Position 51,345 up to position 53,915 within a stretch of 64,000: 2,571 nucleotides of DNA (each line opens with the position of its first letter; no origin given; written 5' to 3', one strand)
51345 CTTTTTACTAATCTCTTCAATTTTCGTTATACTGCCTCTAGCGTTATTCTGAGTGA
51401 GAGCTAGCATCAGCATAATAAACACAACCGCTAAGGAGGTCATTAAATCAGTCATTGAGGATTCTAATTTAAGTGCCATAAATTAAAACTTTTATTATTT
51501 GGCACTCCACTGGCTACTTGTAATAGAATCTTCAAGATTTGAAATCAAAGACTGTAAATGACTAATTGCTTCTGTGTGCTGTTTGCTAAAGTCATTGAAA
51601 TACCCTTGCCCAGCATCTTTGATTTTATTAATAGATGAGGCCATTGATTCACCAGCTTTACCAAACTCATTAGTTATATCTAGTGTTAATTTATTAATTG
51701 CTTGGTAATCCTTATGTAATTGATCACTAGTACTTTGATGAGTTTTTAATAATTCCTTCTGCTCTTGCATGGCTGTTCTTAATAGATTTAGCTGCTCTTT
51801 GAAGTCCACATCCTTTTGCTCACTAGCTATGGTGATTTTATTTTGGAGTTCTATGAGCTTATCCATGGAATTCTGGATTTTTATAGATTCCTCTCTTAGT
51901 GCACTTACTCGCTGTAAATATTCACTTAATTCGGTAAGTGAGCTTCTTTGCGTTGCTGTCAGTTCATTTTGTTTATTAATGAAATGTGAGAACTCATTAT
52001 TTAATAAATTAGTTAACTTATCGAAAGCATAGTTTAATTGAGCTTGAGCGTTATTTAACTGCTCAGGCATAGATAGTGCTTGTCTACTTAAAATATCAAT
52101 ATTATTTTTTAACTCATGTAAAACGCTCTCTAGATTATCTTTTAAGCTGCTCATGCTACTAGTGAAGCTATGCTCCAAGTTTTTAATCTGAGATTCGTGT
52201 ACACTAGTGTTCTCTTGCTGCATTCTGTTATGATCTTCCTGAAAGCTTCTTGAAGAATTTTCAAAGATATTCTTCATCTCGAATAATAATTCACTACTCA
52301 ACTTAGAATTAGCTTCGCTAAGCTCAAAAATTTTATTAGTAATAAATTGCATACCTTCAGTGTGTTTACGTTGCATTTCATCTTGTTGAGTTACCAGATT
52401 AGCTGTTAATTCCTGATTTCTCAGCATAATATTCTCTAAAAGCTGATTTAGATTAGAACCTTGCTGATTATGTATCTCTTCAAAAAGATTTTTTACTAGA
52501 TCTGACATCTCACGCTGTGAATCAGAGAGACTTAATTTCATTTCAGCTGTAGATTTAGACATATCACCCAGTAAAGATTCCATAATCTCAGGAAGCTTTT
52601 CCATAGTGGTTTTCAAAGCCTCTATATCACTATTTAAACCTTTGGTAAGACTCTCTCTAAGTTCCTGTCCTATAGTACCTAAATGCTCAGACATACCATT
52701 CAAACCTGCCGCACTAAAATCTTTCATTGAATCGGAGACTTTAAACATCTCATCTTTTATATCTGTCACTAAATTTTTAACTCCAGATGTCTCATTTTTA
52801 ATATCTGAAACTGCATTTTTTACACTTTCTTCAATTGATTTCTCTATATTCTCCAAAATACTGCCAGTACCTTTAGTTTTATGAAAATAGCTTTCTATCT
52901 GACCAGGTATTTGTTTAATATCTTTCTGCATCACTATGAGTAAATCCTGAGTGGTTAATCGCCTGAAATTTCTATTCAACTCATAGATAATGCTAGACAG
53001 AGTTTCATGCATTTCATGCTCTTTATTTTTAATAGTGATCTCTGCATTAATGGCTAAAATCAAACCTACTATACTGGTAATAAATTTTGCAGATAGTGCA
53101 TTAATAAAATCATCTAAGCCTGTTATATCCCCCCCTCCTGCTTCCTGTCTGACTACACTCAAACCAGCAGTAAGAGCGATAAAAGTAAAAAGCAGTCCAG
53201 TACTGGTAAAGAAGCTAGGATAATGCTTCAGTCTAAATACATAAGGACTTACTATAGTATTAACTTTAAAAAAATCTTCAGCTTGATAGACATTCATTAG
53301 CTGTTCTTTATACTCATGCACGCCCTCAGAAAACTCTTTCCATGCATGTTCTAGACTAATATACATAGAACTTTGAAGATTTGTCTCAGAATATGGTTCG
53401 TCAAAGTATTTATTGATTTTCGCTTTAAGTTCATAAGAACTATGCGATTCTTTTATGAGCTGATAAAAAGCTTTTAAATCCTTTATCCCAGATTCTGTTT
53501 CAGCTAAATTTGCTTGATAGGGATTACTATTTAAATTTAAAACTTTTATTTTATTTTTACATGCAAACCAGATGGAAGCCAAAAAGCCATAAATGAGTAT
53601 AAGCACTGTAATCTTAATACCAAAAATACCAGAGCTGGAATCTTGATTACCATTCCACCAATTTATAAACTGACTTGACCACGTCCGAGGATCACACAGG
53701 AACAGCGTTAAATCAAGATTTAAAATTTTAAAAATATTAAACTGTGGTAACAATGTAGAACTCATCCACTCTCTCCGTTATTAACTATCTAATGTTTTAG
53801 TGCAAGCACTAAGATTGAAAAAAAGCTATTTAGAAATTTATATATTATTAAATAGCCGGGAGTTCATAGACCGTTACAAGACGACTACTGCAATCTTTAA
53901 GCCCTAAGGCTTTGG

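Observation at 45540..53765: Complete type I Zorya-like operon (zorA-zorB-zorC-zorD)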

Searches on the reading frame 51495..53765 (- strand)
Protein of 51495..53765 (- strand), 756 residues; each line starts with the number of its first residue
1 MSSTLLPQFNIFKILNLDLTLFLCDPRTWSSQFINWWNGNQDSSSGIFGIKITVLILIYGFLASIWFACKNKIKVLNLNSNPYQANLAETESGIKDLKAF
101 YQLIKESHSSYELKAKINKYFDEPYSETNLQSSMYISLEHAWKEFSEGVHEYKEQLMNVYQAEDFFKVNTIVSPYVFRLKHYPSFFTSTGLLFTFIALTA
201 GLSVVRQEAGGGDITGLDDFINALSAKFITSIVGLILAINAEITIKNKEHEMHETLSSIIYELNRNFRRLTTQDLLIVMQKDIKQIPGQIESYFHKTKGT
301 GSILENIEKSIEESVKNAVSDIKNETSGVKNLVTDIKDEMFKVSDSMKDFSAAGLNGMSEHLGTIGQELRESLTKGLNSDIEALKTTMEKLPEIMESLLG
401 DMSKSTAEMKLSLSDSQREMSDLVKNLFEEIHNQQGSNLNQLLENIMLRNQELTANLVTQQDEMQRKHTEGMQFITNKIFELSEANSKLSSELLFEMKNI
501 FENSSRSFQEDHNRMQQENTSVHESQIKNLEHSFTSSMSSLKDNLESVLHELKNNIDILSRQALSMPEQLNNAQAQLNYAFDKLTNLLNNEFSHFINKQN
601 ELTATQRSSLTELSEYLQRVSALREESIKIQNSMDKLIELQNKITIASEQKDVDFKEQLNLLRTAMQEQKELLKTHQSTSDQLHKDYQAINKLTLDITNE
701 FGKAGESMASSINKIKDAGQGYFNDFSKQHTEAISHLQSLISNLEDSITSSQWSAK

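Call 3: search_protein_families(library=padloc, proteins=[window:51495-53765:-], max_evalue=0.01)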
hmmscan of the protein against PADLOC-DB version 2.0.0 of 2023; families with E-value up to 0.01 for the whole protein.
window:51495-53765:- (756 aa): 15 families
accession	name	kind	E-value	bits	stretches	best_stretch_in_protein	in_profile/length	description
PDLC00595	ZorA1|ZorA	-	1.1e-17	62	1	135-409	91-368/487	MotA/ExbB/TolQ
PDLC00601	ZorA1|ZorA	-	1.1e-16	58.7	3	137-277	89-236/699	MotA/ExbB/TolQ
PDLC00605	ZorA1|ZorA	-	1.3e-16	58.2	2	533-750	460-682/700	MotA/ExbB/TolQ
PDLC00600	ZorA1|ZorA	-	8e-15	52.4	1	91-746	51-669/677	MotA/ExbB/TolQ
PDLC00598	ZorA1|ZorA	-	2e-11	41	2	136-267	74-217/663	MotA/ExbB/TolQ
PDLC00650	ZorA3|ZorA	-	2.9e-09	34.1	1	328-750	346-751/1063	MotA/ExbB/TolQ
PDLC00648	ZorA3|ZorA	-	1.6e-06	25.2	2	302-516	267-474/692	MotA/ExbB/TolQ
PDLC00647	ZorA3|ZorA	-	4.8e-05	20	1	304-619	275-575/780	MotA/ExbB/TolQ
PDLC04098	HerA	-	0.00017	18.3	1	292-452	322-481/686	-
PDLC00649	ZorA3|ZorA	-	0.00051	16.5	1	364-751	268-654/698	MotA/ExbB/TolQ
PDLC00603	ZorA1|ZorA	-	0.00052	16.7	1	136-252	76-203/727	MotA/ExbB/TolQ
PDLC00640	ZorA2|ZorA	-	0.00058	16.6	0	305-467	337-491/590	MotA/ExbB/TolQ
PDLC03865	LmuB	-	0.0012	15.1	0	214-465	553-796/1007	-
PDLC00635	ZorA2|ZorA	-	0.0069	13.4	0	179-516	46-304/505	MotA/ExbB/TolQ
PDLC00638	ZorA2|ZorA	-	0.0083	12.9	1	180-242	47-106/545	MotA/ExbB/TolQ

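Call 4: search_protein_families(library=pfam, proteins=[window:51495-53765:-], max_evalue=0.01)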
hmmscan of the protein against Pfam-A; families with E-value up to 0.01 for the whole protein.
window:51495-53765:- (756 aa): 1 family
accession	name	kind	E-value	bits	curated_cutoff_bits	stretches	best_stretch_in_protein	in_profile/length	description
PF04513.17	Baculo_PEP_C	-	0.0014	19.1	38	0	642-749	5-102/140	Baculovirus polyhedron envelope protein, PEP, C terminus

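Call 8: search_protein_families(library=ncbifam, proteins=[window:51495-53765:-], max_evalue=0.001)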
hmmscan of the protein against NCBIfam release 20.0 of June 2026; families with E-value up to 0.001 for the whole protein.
window:51495-53765:- (756 aa): 2 families
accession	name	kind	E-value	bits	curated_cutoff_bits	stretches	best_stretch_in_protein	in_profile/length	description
NF033914.0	antiphage_ZorA_1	subfamily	3.4e-16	58.7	190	2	118-324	41-256/619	anti-phage ZorAB system protein ZorA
NF033915.0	antiphage_ZorA_2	subfamily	4.5e-09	35.9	100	1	137-466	62-382/383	anti-phage ZorAB system protein ZorA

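Call 9: find_homologous_proteins(query=window:51495-53765:-)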
Query window:51495-53765:- (756 aa): 25 proteins with E <= 0.001 among 8000 candidates.
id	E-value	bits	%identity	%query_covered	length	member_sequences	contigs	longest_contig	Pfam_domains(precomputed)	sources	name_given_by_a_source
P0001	0.0e+0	1490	91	100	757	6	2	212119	PF01442.24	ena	-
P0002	0.0e+0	1352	85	100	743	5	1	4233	PF28082.1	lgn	-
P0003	0.0e+0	1326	83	100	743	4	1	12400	PF28082.1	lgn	-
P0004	0.0e+0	1235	78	99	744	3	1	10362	PF28082.1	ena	-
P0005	0.0e+0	1219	78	95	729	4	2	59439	PF04513.18,PF01442.24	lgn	-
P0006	0.0e+0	1214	76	100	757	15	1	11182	-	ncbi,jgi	jgi:hypothetical protein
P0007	0.0e+0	1137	70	100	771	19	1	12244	PF01442.24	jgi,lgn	jgi:chromosome segregation ATPase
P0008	1.5e-237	809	55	95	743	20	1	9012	PF28082.1,PF01442.24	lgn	-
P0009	8.5e-165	569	42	94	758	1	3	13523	PF01442.24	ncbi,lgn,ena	-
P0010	3.9e-123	431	37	92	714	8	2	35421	PF04513.18,PF01442.24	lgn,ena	-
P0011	1.2e-114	403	34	93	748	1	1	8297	PF01442.24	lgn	-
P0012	3.0e-106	375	32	96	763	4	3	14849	PF01442.24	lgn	-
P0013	1.6e-96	343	31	74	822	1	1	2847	-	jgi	-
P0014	5.9e-80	288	33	93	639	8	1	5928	PF04513.18,PF01442.24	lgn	-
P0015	1.7e-79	287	30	93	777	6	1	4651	PF04513.18,PF07464.17,PF01442.24,PF27150.1,PF15923.11,PF05478.17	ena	-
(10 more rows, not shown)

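Call 10: find_encoding_contigs(protein=window:51495-53765:-, flank=10000, max_places=4)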
Protein window:51495-53765:- (756 aa): no gene with exactly this product is on record in the collection.

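Call 11: find_encoding_contigs(protein=P0001, flank=10000, max_places=4)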
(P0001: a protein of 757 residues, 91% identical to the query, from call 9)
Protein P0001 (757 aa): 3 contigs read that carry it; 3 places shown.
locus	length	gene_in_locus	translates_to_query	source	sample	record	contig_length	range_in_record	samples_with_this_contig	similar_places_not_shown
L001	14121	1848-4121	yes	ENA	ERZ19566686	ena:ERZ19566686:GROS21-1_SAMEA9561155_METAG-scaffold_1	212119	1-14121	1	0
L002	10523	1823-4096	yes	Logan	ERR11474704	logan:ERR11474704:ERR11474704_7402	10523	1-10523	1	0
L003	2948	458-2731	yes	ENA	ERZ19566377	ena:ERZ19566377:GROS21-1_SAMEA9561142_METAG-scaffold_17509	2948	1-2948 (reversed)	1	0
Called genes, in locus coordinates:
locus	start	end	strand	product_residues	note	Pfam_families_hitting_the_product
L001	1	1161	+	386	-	?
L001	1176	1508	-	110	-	PF01909:NTP_transf_2 (weak), PF18765:Polbeta (weak)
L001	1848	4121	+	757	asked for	PF01442:Apolipoprotein (faint)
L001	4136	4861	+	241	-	PF00691:OmpA (weak)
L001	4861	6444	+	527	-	PF15611:EH_Signature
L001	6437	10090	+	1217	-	PF00176:SNF2-rel_dom, PF04851:ResIII (weak), PF00271:Helicase_C, PF04471:Mrr_cat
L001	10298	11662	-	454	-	-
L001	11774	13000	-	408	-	PF13173:AAA_14, PF13635:DUF4143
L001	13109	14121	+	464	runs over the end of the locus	PF00005:ABC_tran (weak), PF13175:AAA_15, PF13304:AAA_21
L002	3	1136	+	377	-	?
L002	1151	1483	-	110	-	PF01909:NTP_transf_2 (weak), PF18765:Polbeta (weak)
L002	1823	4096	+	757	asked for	PF01442:Apolipoprotein (faint)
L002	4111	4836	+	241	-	PF00691:OmpA (weak)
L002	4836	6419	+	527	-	PF15611:EH_Signature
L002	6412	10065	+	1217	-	PF00176:SNF2-rel_dom, PF04851:ResIII (weak), PF00271:Helicase_C, PF04471:Mrr_cat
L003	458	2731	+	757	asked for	PF01442:Apolipoprotein (faint)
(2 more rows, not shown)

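Call 13: find_related_loci(query=A1, collection=genome_contigs, flank=10000)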
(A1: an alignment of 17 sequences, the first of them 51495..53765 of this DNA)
Query A1 (756 aa) in genome_contigs; peptide patterns used: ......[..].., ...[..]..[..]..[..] (x = any residue, [..] = any of these).
88 stretches matched a pattern; 20 encode a relative of the query (tblastn E <= 1e-3); 20 distinct loci.
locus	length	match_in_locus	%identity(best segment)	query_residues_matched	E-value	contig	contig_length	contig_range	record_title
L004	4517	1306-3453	78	33-752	0e+0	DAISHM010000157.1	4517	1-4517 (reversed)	MAG TPA_asm: Candidatus Caenarcanales bacterium isolate CTOTU1255 NODE_18249_length_4517_cov_4.637158, whole genome shot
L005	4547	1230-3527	70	1-752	0e+0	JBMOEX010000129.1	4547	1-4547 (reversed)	MAG: Vampirovibrionia bacterium isolate Deming_bin.154 contig68774, whole genome shotgun sequence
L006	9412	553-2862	70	1-756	0e+0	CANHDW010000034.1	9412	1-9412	MAG: Candidatus Caenarcaniphilales bacterium isolate RE-15aug16-7 genome assembly, contig: RE-15aug16-C12370, whole geno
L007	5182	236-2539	67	1-756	0e+0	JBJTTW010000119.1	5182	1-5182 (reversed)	MAG: bacterium isolate samp_4445_VAMB_679 samp_4445_235136, whole genome shotgun sequence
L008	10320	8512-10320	76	1-603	0e+0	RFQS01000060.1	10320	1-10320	MAG: Proteobacteria bacterium isolate WB4_1_1465 contig_100_59, whole genome shotgun sequence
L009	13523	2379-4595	42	47-753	4e-177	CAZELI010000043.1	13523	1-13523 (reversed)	MAG TPA_asm: uncultured Gammaproteobacteria bacterium isolate SRP150892_co2_243 genome assembly, contig: NODE_6685_lengt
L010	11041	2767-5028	32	29-754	4e-118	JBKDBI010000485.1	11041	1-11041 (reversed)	MAG: Bacteroidota bacterium isolate samp_2079_maxbin_1042 samp_2079_1356499, whole genome shotgun sequence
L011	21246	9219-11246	32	51-737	6e-100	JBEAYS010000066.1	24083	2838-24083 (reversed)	MAG: Cyanobacteriota bacterium isolate NASQAN2011_332_B_bin.3 scaffold_721788, whole genome shotgun sequence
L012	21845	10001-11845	32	40-749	1e-87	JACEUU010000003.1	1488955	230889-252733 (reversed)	MAG: Vampirovibrio sp. isolate DET50b Vampirovibrio_DET50b_c60_A, whole genome shotgun sequence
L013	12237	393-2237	31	40-749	1e-86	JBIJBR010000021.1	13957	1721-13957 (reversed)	MAG: Vampirovibrionales bacterium isolate ME2006-08-10D11_3300044971_group2_bin133 Rohwer_bin1407_scaffold_3557_c1, whol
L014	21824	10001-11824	30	47-749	2e-83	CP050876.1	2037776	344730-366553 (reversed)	MAG: Vampirovibrio sp. isolate OL03a chromosome, complete genome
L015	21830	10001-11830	30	47-749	7e-80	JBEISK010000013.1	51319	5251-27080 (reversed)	MAG: Gammaproteobacteria bacterium isolate Sample-107-S80-bin-40 Sample_107_S80-bin_40-k141_1711268, whole genome shotgu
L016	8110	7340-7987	46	48-276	3e-44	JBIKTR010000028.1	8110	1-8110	MAG: Vampirovibrionales bacterium isolate ME2015-07-30_3300044647_group6_bin122 Rohwer_bin1410_scaffold_11996_c1, whole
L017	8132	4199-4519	43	138-238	2e-14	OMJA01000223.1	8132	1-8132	Nitrospiraceae bacterium isolate AM_1104 genome assembly, contig: k99_77781, whole genome shotgun sequence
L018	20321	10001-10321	43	138-238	2e-14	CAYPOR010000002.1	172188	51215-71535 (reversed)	MAG TPA_asm: uncultured Nitrospira sp. isolate SRP287051_co2_197 genome assembly, contig: NODE_150_length_172188_cov_16.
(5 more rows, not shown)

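Call 20: search_solved_structures(query=window:51495-53765:-, max_evalue=1, show_alignments=2)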
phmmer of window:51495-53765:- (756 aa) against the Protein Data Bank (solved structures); distinct sequences matched with E-value up to 1: 7.
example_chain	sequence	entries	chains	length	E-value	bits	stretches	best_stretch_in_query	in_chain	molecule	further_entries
4r0b_A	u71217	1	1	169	0.087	14.9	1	532-622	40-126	Glycodelin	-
6eup_A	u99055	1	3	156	0.11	14.6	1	289-382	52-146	Adhesin A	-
6eun_A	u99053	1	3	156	0.11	14.6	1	289-382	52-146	Adhesin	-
1av1_A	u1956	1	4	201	0.32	13.1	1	251-386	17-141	APOLIPOPROTEIN A-I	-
2msc_A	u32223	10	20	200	0.32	13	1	251-386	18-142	Apolipoprotein A-I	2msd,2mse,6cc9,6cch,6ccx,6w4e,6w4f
6pts_A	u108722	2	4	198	0.33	13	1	251-386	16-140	Apolipoprotein A-I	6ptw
4v6m_A0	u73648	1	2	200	0.33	13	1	251-386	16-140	Apolipoprotein A-I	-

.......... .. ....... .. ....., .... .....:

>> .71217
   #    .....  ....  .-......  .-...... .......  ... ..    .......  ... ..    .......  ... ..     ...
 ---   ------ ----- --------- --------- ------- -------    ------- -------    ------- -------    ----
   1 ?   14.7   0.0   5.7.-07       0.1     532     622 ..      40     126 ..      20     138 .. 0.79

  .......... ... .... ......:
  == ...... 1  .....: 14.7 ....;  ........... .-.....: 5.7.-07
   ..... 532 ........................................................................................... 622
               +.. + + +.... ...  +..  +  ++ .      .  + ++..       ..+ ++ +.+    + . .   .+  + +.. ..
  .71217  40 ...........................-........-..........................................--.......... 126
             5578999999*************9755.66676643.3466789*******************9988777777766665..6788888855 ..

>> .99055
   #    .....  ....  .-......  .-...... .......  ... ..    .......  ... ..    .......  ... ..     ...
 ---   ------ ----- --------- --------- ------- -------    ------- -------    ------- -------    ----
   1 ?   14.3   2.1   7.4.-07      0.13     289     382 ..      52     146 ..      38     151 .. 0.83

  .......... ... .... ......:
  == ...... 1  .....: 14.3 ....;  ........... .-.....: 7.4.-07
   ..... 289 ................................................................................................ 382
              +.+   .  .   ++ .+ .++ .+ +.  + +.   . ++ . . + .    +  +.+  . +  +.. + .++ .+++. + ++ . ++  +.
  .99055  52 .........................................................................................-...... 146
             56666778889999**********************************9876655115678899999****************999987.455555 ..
